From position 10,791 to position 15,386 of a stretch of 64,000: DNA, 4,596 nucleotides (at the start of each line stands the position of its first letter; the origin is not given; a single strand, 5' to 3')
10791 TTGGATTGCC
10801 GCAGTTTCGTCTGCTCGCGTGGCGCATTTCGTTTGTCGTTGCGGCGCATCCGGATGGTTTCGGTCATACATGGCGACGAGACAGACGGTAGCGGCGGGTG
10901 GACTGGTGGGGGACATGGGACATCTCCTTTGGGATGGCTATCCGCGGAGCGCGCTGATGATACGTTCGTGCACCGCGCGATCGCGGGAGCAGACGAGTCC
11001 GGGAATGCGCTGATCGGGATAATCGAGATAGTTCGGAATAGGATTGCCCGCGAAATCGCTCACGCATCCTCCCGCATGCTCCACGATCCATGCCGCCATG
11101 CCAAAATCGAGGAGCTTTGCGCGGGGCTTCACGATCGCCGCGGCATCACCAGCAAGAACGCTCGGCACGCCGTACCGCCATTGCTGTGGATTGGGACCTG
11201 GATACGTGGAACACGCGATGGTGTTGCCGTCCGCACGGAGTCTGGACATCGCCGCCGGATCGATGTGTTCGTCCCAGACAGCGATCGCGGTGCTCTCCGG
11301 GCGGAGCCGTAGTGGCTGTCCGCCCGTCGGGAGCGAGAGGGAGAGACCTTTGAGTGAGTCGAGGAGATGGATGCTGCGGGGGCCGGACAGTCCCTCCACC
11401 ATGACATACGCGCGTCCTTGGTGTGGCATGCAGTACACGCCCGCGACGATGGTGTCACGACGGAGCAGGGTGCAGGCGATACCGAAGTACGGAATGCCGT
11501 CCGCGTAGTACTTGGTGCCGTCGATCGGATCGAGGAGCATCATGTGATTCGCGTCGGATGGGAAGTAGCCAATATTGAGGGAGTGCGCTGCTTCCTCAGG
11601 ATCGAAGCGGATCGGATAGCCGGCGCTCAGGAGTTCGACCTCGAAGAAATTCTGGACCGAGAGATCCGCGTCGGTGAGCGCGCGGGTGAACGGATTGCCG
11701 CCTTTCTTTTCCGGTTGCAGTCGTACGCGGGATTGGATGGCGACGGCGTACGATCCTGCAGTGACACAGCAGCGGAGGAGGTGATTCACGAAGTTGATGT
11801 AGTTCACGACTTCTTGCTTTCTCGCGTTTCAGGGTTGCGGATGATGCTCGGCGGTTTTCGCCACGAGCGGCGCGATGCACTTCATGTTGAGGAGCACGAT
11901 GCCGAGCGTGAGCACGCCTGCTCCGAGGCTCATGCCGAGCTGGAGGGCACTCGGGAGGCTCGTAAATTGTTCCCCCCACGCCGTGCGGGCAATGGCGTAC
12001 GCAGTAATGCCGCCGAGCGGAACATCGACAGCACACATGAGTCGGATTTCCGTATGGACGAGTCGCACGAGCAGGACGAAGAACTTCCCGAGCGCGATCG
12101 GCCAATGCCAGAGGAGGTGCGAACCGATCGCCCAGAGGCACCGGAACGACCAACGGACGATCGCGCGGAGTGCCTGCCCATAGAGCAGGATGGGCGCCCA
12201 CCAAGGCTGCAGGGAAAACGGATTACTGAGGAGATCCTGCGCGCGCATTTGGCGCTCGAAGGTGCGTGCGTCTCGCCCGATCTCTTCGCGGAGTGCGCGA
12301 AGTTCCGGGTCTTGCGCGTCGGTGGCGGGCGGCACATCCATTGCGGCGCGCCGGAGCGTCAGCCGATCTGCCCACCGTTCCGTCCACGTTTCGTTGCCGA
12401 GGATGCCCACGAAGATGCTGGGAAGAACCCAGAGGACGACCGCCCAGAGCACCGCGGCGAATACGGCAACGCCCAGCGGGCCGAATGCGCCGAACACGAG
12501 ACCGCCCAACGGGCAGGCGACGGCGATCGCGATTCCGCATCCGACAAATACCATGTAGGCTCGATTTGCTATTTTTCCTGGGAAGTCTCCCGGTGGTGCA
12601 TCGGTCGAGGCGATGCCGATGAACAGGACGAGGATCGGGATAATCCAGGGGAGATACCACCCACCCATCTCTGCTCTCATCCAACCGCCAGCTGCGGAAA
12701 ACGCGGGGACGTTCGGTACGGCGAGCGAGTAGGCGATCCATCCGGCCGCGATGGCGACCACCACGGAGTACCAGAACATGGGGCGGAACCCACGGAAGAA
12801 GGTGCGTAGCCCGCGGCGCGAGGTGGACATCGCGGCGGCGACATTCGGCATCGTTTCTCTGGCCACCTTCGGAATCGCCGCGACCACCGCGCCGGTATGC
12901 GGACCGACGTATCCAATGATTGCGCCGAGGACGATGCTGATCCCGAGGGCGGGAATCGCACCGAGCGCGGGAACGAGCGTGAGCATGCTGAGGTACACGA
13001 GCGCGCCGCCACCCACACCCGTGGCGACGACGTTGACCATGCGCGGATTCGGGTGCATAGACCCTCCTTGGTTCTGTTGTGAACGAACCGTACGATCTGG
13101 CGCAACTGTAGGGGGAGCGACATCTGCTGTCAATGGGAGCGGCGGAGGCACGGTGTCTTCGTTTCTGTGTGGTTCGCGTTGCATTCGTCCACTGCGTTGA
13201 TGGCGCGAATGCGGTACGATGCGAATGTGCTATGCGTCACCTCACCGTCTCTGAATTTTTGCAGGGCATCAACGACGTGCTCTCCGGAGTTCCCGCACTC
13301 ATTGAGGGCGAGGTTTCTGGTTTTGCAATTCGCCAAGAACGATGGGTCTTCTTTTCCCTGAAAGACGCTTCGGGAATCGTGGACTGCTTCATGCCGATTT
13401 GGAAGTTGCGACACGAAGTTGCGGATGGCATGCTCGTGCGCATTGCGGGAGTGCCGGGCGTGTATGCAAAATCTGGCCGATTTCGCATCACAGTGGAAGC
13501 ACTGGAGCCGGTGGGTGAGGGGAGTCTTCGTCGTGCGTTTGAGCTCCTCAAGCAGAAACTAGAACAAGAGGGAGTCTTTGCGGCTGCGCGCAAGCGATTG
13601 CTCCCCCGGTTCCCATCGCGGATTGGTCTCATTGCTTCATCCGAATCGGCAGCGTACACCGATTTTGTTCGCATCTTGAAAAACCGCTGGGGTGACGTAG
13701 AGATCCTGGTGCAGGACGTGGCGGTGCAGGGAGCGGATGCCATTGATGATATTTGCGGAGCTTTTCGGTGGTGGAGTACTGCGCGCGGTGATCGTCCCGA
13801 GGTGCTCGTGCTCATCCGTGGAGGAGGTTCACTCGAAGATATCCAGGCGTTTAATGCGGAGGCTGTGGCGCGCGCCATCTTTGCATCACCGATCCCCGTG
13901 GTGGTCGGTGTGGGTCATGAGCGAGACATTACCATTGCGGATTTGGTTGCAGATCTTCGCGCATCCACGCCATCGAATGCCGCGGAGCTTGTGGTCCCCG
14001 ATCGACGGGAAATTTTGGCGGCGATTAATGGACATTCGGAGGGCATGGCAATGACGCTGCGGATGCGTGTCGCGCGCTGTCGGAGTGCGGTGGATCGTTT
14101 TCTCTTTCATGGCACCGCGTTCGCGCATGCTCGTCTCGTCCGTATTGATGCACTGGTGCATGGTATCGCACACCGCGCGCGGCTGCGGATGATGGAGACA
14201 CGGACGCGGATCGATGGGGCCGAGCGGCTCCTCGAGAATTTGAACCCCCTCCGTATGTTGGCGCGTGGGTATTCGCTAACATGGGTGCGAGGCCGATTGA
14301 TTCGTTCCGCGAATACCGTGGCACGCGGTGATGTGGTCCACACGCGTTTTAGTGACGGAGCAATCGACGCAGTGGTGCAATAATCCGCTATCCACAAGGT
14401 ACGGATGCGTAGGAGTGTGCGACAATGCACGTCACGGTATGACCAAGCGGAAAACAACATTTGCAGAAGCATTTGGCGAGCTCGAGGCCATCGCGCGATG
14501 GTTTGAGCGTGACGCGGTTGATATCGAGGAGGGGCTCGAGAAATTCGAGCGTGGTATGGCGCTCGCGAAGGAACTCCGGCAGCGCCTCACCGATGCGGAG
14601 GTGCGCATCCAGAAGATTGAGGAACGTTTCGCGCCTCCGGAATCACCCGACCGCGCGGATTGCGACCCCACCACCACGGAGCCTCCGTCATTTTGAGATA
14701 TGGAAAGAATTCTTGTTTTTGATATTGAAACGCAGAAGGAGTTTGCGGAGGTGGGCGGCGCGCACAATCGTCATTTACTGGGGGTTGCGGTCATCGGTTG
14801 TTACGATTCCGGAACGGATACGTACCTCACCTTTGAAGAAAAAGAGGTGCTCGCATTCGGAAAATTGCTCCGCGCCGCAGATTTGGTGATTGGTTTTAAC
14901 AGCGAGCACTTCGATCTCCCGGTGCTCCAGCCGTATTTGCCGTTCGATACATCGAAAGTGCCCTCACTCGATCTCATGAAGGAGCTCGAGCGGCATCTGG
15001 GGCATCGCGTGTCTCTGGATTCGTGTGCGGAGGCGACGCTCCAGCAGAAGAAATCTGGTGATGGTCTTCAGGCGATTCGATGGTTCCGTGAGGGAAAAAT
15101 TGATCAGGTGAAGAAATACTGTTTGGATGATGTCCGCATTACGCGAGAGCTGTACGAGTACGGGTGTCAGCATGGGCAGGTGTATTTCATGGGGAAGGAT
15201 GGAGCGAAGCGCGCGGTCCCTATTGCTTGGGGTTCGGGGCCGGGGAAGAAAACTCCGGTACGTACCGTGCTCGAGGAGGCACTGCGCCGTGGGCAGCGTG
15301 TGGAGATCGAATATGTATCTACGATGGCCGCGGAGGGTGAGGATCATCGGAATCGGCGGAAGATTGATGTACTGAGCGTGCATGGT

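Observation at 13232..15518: DEDDy 3'-5' exonuclease fused to a WYL domain, tightly linked to xseA-xseB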

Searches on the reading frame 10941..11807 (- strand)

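Call 5: search_protein_families(library=pfam, proteins=[window:10941-11807:-], max_evalue=1)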
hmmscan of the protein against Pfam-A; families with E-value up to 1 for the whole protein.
window:10941-11807:- (289 aa): 1 family
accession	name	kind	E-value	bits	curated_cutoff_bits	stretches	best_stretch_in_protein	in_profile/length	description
PF00459.30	Inositol_P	-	1.3e-17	64.6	27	2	29-139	27-136/271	Inositol monophosphatase family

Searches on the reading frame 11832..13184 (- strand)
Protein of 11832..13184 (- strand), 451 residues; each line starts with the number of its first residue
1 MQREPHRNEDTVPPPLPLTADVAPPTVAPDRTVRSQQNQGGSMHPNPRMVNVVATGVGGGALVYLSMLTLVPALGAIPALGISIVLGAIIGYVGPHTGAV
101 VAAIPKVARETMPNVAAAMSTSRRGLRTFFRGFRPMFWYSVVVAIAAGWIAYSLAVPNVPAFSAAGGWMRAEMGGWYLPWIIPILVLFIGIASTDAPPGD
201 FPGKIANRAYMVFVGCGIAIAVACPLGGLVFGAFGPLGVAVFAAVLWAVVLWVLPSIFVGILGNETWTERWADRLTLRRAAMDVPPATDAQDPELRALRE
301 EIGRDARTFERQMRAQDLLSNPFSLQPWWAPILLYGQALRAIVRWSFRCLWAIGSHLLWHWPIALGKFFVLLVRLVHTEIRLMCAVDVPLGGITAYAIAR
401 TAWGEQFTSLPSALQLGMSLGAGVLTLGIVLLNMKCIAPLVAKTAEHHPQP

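Call 5: search_protein_families(library=pfam, proteins=[window:11832-13184:-], max_evalue=1)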
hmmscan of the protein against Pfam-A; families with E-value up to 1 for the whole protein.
window:11832-13184:- (451 aa): 1 family
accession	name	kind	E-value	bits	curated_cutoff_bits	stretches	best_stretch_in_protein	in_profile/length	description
PF07219.19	HemY_N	-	0.34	11.5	31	1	237-281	16-60/107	HemY protein N-terminus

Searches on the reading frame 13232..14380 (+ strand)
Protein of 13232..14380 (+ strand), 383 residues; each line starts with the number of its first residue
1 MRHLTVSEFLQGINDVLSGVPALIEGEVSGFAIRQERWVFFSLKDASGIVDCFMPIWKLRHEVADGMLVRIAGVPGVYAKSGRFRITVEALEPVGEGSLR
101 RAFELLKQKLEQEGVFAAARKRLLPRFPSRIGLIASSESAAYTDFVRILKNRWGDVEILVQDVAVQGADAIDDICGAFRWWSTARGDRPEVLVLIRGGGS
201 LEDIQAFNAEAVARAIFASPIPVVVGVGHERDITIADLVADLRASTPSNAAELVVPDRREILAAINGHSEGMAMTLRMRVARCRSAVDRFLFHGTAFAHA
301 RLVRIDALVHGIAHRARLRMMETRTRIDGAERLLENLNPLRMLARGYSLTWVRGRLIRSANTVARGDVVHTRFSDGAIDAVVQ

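Call 5: search_protein_families(library=pfam, proteins=[window:13232-14380:+], max_evalue=1)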
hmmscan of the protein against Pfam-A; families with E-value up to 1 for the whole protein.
window:13232-14380:+ (383 aa): 5 families
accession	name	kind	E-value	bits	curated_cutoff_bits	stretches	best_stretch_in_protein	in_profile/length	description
PF02601.20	Exonuc_VII_L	-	1.1e-72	245.7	35.9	2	115-289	1-173/315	Exonuclease VII, large subunit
PF13742.12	tRNA_anti_2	-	2.4e-11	44.2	27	1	4-91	1-94/95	OB-fold nucleic acid binding domain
PF01336.31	tRNA_anti-codon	-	1e-05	25.8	27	1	24-93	3-74/75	OB-fold nucleic acid binding domain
PF01165.25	Ribosomal_S21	-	0.0059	16.7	27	1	94-122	4-33/55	Ribosomal protein S21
PF02344.20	Myc-LZ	-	0.16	12.2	24.3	1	99-112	13-26/31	Myc leucine zipper domain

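Call 6: search_protein_families(library=ncbifam, proteins=[window:13232-14380:+], max_evalue=1)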
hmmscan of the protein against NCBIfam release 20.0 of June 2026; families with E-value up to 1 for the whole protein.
window:13232-14380:+ (383 aa): 3 families
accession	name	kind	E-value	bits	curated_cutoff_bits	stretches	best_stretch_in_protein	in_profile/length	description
TIGR00237.1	xseA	equivalog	2.7e-102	342.9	180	1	5-382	1-388/389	exodeoxyribonuclease VII large subunit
TIGR04058.1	AcACP_reductase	equivalog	0.03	13.6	449.7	0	50-106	282-337/339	long-chain acyl-[acyl-carrier-protein] reductase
TIGR03005.1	ectoine_ehuA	equivalog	0.067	12.4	345.4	1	58-134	18-92/252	ectoine/hydroxyectoine ABC transporter ATP-binding protein EhuA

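Call 50: search_protein_families(library=padloc, proteins=[window:13232-14380:+], max_evalue=0.01)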
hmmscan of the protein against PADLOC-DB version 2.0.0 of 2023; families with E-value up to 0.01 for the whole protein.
window:13232-14380:+ (383 aa): 0 families

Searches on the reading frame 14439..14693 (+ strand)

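Call 5: search_protein_families(library=pfam, proteins=[window:14439-14693:+], max_evalue=1)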
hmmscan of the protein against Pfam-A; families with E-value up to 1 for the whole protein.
window:14439-14693:+ (85 aa): 3 families
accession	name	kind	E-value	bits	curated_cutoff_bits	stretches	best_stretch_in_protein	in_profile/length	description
PF02609.21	Exonuc_VII_S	-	5e-13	49.3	24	1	8-59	1-52/52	Exonuclease VII small subunit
PF21173.2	DksA-like_N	-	0.025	15.1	27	1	44-74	3-33/65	DnaK suppressor protein-like, N-terminal domain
PF10241.14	KxDL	-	0.034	14.9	27.2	1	34-65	48-79/86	Uncharacterized conserved protein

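Call 6: search_protein_families(library=ncbifam, proteins=[window:14439-14693:+], max_evalue=1)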
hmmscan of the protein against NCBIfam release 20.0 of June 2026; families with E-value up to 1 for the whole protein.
window:14439-14693:+ (85 aa): 13 families
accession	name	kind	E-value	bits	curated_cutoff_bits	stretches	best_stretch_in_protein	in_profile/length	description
TIGR01280.1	xseB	equivalog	2.1e-14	53.3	35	1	7-62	1-56/57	exodeoxyribonuclease VII small subunit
NF002140.0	PRK00977.1-4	equivalog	3e-12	46.2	71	1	2-65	6-69/81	exodeoxyribonuclease VII small subunit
NF002138.0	PRK00977.1-2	equivalog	1.2e-11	44.2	77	1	1-60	1-60/77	exodeoxyribonuclease VII small subunit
NF010672.0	PRK14069.1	equivalog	2.8e-11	43.6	123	1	2-59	4-61/95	exodeoxyribonuclease VII small subunit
NF002137.0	PRK00977.1-1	equivalog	4e-11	42.7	94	1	4-58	7-61/80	exodeoxyribonuclease VII small subunit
NF002139.0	PRK00977.1-3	equivalog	3.8e-09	36.5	68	1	6-63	13-70/84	exodeoxyribonuclease VII small subunit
NF010671.0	PRK14068.1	equivalog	2.4e-08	34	95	1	1-60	1-60/76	exodeoxyribonuclease VII small subunit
NF010667.0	PRK14064.1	equivalog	4.1e-08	33.5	134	1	1-61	1-61/75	exodeoxyribonuclease VII small subunit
NF010666.0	PRK14063.1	equivalog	4.6e-06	26.6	111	1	3-58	4-59/78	exodeoxyribonuclease VII small subunit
NF002141.0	PRK00977.1-5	equivalog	2.4e-05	24.1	92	1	7-64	22-79/93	exodeoxyribonuclease VII small subunit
NF010670.0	PRK14067.1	equivalog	0.00012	21.7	107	1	2-58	4-60/81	exodeoxyribonuclease VII small subunit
NF010673.0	PRK14070.1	equivalog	0.00017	21.6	119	1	8-57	3-52/75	exodeoxyribonuclease VII small subunit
NF010669.0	PRK14066.1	equivalog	0.016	15.5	113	1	8-58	6-56/76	exodeoxyribonuclease VII small subunit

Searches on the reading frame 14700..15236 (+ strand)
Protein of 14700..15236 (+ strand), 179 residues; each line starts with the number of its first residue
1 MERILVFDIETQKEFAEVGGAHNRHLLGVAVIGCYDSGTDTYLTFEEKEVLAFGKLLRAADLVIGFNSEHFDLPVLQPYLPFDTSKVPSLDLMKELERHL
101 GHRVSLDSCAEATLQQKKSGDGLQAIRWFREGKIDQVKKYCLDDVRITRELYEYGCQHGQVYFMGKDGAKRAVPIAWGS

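Call 34: search_solved_structures(query=window:14700-15236:+, max_evalue=10)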
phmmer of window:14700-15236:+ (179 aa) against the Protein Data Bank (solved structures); distinct sequences matched with E-value up to 10: 2.
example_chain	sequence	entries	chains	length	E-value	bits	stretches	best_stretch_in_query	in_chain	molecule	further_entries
5wvf_A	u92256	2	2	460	0.095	15.8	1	56-133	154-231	Chitinase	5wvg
5wus_A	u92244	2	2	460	0.097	15.8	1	56-133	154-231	Chitinase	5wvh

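Call 55: search_solved_structures(query=A2, max_evalue=10, show_alignments=3)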
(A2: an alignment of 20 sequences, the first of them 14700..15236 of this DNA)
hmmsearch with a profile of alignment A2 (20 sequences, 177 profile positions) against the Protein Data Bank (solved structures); distinct sequences matched with E-value up to 10: 15.
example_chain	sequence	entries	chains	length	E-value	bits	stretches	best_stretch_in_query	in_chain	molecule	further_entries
3iay_A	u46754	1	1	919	0.0018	21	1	58-99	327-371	DNA polymerase delta catalytic subunit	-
7kc0_A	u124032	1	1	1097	0.0028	20.4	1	58-99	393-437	DNA polymerase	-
6p1h_A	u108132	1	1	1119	0.0029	20.3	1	58-99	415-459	DNA polymerase delta catalytic subunit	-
1skr_A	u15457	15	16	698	0.027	17.2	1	27-127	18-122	DNA polymerase | DNA-directed DNA polymerase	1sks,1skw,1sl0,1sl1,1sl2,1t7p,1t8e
1zyq_A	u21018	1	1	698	0.027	17.2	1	27-127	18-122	DNA polymerase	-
6n7w_H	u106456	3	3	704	0.084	15.5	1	27-89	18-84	DNA-directed DNA polymerase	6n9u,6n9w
2ajq_A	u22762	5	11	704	0.087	15.5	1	28-89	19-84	T7 DNA polymerase | DNA-directed DNA polymerase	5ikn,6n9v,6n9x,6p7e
6g2j_V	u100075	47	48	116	0.13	14.9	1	82-152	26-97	NADH dehydrogenase [ubiquinone] 1 alpha subcomplex subunit 5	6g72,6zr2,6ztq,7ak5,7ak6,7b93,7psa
5xtb_H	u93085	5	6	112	0.35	13.5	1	84-152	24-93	NADH dehydrogenase [ubiquinone] 1 alpha subcomplex subunit 5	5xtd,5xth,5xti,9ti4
9cwt_H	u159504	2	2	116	0.38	13.4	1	84-152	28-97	NADH dehydrogenase [ubiquinone] 1 alpha subcomplex subunit 5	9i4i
7v2c_H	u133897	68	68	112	0.77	12.4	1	81-152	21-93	NADH dehydrogenase [ubiquinone] 1 alpha subcomplex subunit 5 | Complex I subunit B13 | NADH-ubiquinone oxidoreductase 13 kDa-B subunit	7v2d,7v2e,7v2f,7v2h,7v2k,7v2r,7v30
5gpn_Ae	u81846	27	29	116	0.83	12.3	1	81-152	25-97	NADH dehydrogenase [ubiquinone] 1 alpha subcomplex subunit 5 | NADH dehydrogenase [ubiquinone] 1 alpha subcomplex subunit 5 isoform X1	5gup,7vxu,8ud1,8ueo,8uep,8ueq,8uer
9rwp_A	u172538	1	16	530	0.86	12.2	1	36-112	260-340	Ancestral Group II Chaperonin (ACII)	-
9qrf_A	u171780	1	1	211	0.97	12.1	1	46-144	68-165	ancestor of diDNase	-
1q8i_A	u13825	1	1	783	1.7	11.2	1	51-79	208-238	DNA polymerase II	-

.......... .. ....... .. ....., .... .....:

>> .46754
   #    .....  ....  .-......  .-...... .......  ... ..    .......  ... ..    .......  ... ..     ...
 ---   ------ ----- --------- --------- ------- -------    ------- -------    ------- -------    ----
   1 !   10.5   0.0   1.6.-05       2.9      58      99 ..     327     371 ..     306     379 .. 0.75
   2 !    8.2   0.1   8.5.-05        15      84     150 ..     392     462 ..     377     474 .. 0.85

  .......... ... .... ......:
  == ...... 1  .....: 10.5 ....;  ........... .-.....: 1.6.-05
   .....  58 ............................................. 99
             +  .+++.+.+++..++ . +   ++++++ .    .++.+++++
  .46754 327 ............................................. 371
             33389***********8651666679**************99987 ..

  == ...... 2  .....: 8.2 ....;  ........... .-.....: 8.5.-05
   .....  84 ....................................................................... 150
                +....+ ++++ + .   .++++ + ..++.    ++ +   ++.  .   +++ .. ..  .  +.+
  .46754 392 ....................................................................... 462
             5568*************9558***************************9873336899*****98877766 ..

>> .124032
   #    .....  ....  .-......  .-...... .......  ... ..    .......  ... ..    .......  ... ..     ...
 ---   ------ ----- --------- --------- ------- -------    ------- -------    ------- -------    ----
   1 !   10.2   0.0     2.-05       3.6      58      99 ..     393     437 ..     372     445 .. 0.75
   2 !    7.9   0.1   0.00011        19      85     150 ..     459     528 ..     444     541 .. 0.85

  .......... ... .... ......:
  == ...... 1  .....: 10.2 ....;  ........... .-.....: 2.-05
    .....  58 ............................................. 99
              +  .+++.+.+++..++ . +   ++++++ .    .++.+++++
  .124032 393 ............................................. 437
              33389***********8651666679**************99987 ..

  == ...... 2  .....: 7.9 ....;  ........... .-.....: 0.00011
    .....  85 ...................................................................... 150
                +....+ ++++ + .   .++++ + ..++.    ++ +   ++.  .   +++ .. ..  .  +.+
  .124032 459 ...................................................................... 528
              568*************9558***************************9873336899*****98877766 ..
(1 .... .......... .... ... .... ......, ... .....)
